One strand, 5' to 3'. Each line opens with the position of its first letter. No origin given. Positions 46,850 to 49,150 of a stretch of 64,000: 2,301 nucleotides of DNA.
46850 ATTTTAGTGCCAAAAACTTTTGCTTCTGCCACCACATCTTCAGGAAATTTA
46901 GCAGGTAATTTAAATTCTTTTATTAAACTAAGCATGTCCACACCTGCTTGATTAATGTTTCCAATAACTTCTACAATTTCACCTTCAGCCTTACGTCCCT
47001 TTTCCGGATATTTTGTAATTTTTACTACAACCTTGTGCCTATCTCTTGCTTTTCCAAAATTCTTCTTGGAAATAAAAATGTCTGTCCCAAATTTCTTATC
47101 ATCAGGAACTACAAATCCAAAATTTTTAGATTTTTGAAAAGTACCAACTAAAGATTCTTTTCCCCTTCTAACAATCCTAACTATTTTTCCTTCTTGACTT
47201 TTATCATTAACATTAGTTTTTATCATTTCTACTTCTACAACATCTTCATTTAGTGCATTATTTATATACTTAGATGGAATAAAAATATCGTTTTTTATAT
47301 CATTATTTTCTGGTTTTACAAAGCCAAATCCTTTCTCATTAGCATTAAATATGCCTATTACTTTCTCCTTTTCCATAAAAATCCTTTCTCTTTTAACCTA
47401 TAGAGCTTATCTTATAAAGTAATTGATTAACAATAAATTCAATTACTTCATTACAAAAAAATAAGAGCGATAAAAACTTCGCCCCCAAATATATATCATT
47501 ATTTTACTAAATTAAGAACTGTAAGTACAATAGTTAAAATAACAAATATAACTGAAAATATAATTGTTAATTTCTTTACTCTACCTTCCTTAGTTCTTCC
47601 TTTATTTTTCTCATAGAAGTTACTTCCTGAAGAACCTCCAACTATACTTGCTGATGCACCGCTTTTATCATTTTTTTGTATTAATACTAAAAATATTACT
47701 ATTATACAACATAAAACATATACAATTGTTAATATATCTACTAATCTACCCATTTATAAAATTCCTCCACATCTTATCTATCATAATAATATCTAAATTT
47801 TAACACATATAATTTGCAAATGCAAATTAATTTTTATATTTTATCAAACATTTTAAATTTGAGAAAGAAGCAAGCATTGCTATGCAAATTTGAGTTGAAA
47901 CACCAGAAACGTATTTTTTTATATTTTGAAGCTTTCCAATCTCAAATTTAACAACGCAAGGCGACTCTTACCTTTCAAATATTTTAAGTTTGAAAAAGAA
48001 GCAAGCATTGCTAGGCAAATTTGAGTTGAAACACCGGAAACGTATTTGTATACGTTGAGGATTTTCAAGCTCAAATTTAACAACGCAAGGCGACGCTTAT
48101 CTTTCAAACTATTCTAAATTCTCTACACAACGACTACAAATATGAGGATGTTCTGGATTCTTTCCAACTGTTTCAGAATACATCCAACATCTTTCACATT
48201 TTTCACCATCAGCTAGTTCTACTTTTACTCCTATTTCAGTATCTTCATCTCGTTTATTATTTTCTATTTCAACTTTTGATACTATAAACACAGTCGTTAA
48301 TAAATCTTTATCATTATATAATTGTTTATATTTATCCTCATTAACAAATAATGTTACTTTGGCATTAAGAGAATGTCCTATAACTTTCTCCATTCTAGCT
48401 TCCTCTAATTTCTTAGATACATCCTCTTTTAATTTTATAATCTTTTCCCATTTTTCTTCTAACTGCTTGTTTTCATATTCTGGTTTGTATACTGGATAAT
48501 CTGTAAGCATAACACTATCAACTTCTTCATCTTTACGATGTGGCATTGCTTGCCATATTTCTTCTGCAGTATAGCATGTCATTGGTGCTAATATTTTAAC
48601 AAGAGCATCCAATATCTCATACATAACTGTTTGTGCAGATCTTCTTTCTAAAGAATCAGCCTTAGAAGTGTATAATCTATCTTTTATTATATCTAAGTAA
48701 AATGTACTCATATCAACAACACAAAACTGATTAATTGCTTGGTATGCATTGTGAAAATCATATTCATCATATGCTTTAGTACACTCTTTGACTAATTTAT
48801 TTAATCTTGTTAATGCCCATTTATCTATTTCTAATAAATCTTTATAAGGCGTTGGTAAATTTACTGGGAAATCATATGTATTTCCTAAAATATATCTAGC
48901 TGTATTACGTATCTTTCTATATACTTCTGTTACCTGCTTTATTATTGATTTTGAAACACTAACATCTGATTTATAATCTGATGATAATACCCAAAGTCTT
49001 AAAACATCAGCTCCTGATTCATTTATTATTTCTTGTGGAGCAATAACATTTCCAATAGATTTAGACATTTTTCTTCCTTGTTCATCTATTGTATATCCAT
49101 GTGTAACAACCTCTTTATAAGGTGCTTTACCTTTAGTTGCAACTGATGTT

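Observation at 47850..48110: Tandem duplication of a roughly 131-bp multi-hairpin element abutting the ileS stop codon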

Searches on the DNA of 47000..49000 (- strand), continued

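Call 72: search_with_rna_model(model_id=R2, sources=[window, L001, L003, L005, L006, L007, L008, L012, L013, L014, L053, L054, L055, L059, L060, L061, L062, L063, L064, L065, L066, L067, L010, L011], max_evalue=5)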
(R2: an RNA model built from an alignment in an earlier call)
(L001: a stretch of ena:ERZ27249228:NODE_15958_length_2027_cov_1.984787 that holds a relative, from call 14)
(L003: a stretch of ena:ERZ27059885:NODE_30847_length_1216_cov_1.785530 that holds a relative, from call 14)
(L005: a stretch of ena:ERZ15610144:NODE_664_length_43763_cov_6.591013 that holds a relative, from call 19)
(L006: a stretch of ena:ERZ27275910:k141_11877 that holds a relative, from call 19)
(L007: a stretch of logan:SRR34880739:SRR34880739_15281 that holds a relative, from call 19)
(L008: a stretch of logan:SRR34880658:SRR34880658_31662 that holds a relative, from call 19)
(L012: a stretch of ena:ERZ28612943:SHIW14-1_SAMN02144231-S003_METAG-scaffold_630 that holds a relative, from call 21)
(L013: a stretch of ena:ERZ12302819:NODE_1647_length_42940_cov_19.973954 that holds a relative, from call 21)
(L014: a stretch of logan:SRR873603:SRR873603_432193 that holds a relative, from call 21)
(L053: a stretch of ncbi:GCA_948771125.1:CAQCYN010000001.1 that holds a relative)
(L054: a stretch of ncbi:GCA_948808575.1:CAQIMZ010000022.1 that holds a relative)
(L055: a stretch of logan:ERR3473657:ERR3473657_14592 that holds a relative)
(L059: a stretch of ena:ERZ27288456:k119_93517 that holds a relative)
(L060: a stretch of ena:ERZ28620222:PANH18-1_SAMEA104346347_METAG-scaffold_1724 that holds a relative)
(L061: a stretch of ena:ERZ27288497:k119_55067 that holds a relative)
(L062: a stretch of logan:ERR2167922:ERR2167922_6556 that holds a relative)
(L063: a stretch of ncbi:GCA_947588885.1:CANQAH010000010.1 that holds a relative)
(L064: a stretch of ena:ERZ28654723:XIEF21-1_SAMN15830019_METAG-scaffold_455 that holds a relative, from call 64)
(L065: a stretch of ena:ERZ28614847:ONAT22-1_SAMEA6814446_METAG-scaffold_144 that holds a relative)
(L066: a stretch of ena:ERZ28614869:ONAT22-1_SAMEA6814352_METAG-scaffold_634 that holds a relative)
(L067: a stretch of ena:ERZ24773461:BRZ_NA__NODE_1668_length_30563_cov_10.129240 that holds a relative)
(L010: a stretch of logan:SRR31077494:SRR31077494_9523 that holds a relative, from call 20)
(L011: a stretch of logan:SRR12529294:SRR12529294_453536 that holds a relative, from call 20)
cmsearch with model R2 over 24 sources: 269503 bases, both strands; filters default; matches with E-value up to 5: 23.
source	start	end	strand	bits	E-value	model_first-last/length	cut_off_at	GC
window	47984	48112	-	134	7.3e-27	1-131/131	no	0.36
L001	665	793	+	134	7.3e-27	1-131/131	no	0.36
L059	13155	13284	+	125.2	7.3e-25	1-131/131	no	0.33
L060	3564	3693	+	125.2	7.3e-25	1-131/131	no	0.33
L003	12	142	+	119.6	1.3e-23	1-131/131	no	0.31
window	47853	47983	-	117.4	4.3e-23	1-131/131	no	0.31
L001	794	924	+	117.4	4.3e-23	1-131/131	no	0.31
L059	9497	9625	+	115.5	1.1e-22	1-131/131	no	0.32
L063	15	143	+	110.4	1.6e-21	1-131/131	no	0.33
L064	3586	3715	+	109.6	2.5e-21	1-131/131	no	0.38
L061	1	90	+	54.4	8.7e-09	40-131/131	5'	0.34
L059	9496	9624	-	53.3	1.5e-08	1-131/131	no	0.32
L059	13154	13283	-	44.2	1.8e-06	1-131/131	no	0.34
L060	3563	3692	-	44.2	1.8e-06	1-131/131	no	0.34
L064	3585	3714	-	36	0.00013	1-131/131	no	0.38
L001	664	792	-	35.9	0.00013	1-131/131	no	0.36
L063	13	142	-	30.3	0.0025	1-131/131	no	0.32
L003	11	141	-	26.5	0.019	1-131/131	no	0.31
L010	952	992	+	22.9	0.12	1-41/131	3'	0.32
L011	945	985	+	22.9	0.12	1-41/131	3'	0.32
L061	1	88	-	21.6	0.24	1-92/131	3'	0.34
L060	1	34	+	16.1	4.1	97-131/131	5'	0.38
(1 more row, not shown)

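Call 84: search_rna_families(source=L064, start=3500, end=3950, threshold=evalue, max_evalue=1)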
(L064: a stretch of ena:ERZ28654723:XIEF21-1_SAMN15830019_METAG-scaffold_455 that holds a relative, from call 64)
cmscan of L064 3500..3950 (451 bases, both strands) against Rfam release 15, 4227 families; matches with E-value up to 1: 3.
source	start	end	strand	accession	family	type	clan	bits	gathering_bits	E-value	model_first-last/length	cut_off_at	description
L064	3580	3717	+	RF04228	MIR6140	Gene; miRNA;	-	19.8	140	0.36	1-165/165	no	MIR6140 microRNA precursor family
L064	3880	3916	-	RF02125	JPX_2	Gene; lncRNA;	-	16.9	48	0.53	1-69/69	no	JPX transcript, XIST activator conserved region 2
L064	3550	3685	+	RF02456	Diantho_3_UTR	Cis-reg;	-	12.8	100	0.9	1-205/205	no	Dianthovirus RNA2 3'UTR stem loops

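Call 87: search_with_rna_model(model_id=R2, sources=[L068, L070, L072, L076, L077], max_evalue=1)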
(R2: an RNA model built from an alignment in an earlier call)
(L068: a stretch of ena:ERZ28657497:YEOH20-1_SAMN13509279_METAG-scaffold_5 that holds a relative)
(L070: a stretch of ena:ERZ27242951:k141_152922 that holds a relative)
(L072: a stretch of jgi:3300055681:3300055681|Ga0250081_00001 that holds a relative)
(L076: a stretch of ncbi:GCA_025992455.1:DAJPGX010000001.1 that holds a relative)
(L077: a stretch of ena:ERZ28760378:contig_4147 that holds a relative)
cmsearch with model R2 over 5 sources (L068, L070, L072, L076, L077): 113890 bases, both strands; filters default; matches with E-value up to 1: 0.
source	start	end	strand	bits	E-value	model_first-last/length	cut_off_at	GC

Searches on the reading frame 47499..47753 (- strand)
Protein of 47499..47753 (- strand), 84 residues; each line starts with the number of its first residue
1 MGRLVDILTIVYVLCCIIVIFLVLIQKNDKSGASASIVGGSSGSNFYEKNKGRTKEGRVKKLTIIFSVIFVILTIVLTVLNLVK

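Call 10: search_protein_families(library=pfam, proteins=[window:47499-47753:-])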
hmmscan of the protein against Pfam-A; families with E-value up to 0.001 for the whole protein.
window:47499-47753:- (84 aa): 1 family
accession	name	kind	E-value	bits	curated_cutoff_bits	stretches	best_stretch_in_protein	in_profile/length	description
PF03840.19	SecG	-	2.8e-18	66.2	29.2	1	7-79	1-69/70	Preprotein translocase SecG subunit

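Call 14: find_encoding_contigs(protein=window:47499-47753:-, flank=5000, max_places=10)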
Protein window:47499-47753:- (84 aa): 4 contigs read that carry it; 4 places shown.
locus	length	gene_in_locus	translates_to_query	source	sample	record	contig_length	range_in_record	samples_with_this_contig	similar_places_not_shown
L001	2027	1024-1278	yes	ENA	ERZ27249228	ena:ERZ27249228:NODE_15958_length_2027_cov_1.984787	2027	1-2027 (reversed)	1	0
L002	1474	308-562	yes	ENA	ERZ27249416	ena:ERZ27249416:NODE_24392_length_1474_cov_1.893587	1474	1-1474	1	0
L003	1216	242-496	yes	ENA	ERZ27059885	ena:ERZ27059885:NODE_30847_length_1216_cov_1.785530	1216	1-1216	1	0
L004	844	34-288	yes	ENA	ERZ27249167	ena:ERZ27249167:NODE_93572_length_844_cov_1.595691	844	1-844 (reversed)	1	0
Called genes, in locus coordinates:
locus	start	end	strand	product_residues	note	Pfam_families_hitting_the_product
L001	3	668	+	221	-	?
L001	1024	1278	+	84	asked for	-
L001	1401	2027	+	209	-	?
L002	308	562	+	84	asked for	-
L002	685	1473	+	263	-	?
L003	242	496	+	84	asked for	-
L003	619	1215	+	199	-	?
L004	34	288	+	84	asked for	-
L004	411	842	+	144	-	?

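Call 18: find_homologous_proteins(query=window:47499-47753:-, max_evalue=0.00001)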
Query window:47499-47753:- (84 aa): 277 proteins with E <= 0.00001 among 279 candidates; the best 120 are listed.
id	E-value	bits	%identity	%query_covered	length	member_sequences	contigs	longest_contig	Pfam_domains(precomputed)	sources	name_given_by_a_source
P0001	4.9e-30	120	72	98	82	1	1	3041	PF03840.20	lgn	-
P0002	1.3e-29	119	73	94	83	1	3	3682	PF03840.20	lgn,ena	-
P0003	4.0e-29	118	72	98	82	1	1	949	PF03840.20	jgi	-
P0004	7.1e-29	117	70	99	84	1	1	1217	PF03840.20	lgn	-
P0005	2.4e-28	115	72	98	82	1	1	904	PF03840.20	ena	-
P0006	3.9e-28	114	72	98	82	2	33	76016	PF03840.20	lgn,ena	-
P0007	6.0e-28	114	71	98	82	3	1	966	PF03840.20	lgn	-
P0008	1.2e-27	113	70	98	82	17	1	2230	PF03840.20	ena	-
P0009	4.3e-27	111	64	99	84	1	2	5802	PF03840.20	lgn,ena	-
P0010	7.9e-27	110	63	99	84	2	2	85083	PF03840.20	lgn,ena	-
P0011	1.4e-26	109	69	98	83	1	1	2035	PF03840.20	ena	-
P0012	8.8e-25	104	65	95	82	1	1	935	PF03840.20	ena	-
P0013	1.2e-24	103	64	96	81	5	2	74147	PF03840.20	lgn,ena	-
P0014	2.9e-24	102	63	99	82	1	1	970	PF03840.20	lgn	-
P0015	5.7e-23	98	58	99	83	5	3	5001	PF03840.20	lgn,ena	-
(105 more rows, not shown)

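Call 19: find_encoding_contigs(protein=P0006, flank=4000, max_places=4)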
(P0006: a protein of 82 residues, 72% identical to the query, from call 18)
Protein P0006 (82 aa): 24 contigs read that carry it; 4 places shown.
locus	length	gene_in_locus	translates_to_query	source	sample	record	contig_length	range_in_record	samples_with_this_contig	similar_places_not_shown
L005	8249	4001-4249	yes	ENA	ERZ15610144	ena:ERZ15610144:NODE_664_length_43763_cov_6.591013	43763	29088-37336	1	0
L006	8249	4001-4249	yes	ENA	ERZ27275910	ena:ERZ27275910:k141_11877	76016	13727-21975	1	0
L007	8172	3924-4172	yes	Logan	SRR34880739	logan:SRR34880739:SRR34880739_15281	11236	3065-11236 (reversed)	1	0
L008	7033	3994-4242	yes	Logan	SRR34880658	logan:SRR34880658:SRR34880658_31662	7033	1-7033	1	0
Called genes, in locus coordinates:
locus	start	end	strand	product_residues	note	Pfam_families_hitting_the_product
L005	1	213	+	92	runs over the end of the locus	PF00216:Bac_DNA_binding, PF18291:HU-HIG (weak)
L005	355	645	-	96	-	-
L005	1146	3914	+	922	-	PF00133:tRNA-synt_1, PF01921:tRNA-synt_1f (faint), PF09334:tRNA-synt_1g, PF01406:tRNA-synt_1e (weak), PF08264:Anticodon_1, PF06827:zf-FPG_IleRS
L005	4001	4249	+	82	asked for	PF03840:SecG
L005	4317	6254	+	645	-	PF00313:CSD (faint), PF08206:OB_RNB, PF17876:CSD2 (weak), PF08206:OB_RNB, PF17876:CSD2, PF00773:RNB, PF00575:S1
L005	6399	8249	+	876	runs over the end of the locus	PF00912:Transgly, PF00905:Transpeptidase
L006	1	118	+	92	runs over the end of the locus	PF00216:Bac_DNA_binding, PF18291:HU-HIG (weak)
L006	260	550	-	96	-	-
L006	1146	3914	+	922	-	PF00133:tRNA-synt_1, PF01921:tRNA-synt_1f (faint), PF09334:tRNA-synt_1g, PF01406:tRNA-synt_1e (weak), PF08264:Anticodon_1, PF06827:zf-FPG_IleRS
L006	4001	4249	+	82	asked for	PF03840:SecG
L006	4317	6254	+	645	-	PF00313:CSD (faint), PF08206:OB_RNB, PF17876:CSD2 (weak), PF08206:OB_RNB, PF17876:CSD2, PF00773:RNB, PF00575:S1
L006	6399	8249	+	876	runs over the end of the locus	PF00912:Transgly, PF00905:Transpeptidase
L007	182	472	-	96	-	-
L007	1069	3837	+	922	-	PF00133:tRNA-synt_1, PF01921:tRNA-synt_1f (faint), PF09334:tRNA-synt_1g, PF01406:tRNA-synt_1e (weak), PF08264:Anticodon_1, PF06827:zf-FPG_IleRS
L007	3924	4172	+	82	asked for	PF03840:SecG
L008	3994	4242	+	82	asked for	PF03840:SecG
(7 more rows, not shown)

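Call 20: find_encoding_contigs(protein=P0010, flank=4000, max_places=3)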
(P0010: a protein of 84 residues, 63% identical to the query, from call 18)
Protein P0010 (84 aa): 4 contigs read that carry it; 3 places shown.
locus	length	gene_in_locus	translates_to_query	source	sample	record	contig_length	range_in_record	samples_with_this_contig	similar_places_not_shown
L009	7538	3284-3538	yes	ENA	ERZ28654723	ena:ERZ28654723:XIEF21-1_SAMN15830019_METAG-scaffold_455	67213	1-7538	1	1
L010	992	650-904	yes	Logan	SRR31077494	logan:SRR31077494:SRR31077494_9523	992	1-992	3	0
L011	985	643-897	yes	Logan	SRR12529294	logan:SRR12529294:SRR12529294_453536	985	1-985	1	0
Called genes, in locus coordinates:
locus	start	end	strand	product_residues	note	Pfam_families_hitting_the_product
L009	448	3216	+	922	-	PF00133:tRNA-synt_1, PF01921:tRNA-synt_1f (faint), PF09334:tRNA-synt_1g, PF13603:tRNA-synt_1_2 (faint), PF01406:tRNA-synt_1e (weak), PF08264:Anticodon_1, PF06827:zf-FPG_IleRS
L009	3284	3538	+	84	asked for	PF03840:SecG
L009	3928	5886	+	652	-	PF00313:CSD (faint), PF08206:OB_RNB, PF17876:CSD2, PF22896:OB_RNR_1st (faint), PF08206:OB_RNB, PF17876:CSD2, PF00773:RNB, PF00575:S1, +1 more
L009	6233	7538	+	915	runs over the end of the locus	PF00912:Transgly, PF00905:Transpeptidase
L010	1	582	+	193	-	?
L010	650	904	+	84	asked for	PF03840:SecG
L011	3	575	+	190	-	?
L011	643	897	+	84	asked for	PF03840:SecG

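Call 21: find_encoding_contigs(protein=P0013, flank=4000, max_places=3)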
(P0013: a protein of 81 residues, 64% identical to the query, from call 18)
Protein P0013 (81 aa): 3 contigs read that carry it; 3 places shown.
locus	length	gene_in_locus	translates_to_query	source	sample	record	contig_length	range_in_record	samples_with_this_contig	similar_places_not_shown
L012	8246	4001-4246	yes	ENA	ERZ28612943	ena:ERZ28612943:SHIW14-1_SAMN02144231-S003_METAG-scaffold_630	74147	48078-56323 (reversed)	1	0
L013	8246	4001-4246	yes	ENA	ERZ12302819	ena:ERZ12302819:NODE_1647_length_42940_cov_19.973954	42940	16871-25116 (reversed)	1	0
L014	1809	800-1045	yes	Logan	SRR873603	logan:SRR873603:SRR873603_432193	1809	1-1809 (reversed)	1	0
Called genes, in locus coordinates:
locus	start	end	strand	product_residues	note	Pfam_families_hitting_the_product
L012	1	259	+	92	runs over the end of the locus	PF00216:Bac_DNA_binding, PF18291:HU-HIG (weak)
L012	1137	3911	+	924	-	PF00133:tRNA-synt_1, PF09334:tRNA-synt_1g, PF01406:tRNA-synt_1e (weak), PF08264:Anticodon_1, PF06827:zf-FPG_IleRS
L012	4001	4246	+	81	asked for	PF03840:SecG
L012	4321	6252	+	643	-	PF08206:OB_RNB, PF17876:CSD2, PF22707:S1CSD-TOTE-2 (faint), PF22896:OB_RNR_1st (faint), PF08206:OB_RNB, PF17876:CSD2, PF00773:RNB, PF00575:S1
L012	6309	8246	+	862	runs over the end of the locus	PF00912:Transgly, PF00905:Transpeptidase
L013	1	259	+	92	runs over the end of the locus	PF00216:Bac_DNA_binding, PF18291:HU-HIG (weak)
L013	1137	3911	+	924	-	PF00133:tRNA-synt_1, PF09334:tRNA-synt_1g, PF01406:tRNA-synt_1e (weak), PF08264:Anticodon_1, PF06827:zf-FPG_IleRS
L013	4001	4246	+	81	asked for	PF03840:SecG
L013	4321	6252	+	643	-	PF08206:OB_RNB, PF17876:CSD2, PF22707:S1CSD-TOTE-2 (faint), PF22896:OB_RNR_1st (faint), PF08206:OB_RNB, PF17876:CSD2, PF00773:RNB, PF00575:S1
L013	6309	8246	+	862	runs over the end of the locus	PF00912:Transgly, PF00905:Transpeptidase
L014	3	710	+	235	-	?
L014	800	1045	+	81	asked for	PF03840:SecG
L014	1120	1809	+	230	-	?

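Call 64: find_encoding_contigs(protein=P0010, flank=10000, max_places=10)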
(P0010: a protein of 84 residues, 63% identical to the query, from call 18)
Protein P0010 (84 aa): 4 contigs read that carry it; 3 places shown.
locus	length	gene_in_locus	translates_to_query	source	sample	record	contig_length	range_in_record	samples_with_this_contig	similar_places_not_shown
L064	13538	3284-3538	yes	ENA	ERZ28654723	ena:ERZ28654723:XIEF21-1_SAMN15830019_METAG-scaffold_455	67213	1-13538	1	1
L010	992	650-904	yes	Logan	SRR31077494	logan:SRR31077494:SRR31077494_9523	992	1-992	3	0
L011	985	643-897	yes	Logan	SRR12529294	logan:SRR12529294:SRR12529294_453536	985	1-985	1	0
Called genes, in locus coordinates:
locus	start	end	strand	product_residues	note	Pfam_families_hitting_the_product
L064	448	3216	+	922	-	PF00133:tRNA-synt_1, PF01921:tRNA-synt_1f (faint), PF09334:tRNA-synt_1g, PF13603:tRNA-synt_1_2 (faint), PF01406:tRNA-synt_1e (weak), PF08264:Anticodon_1, PF06827:zf-FPG_IleRS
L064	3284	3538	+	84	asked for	PF03840:SecG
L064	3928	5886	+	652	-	PF00313:CSD (faint), PF08206:OB_RNB, PF17876:CSD2, PF22896:OB_RNR_1st (faint), PF08206:OB_RNB, PF17876:CSD2, PF00773:RNB, PF00575:S1, +1 more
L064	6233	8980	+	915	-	PF00912:Transgly, PF00905:Transpeptidase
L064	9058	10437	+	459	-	PF01406:tRNA-synt_1e, PF09334:tRNA-synt_1g (faint), PF09190:DALR_2 (weak), PF23493:CysS_C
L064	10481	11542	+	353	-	PF02388:FemAB, PF13480:Acetyltransf_6, PF02388:FemAB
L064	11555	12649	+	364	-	PF01168:Ala_racemase_N, PF00842:Ala_racemase_C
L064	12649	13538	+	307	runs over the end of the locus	PF06691:DUF1189 (weak)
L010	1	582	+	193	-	?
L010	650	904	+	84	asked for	PF03840:SecG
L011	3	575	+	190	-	?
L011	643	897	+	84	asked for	PF03840:SecG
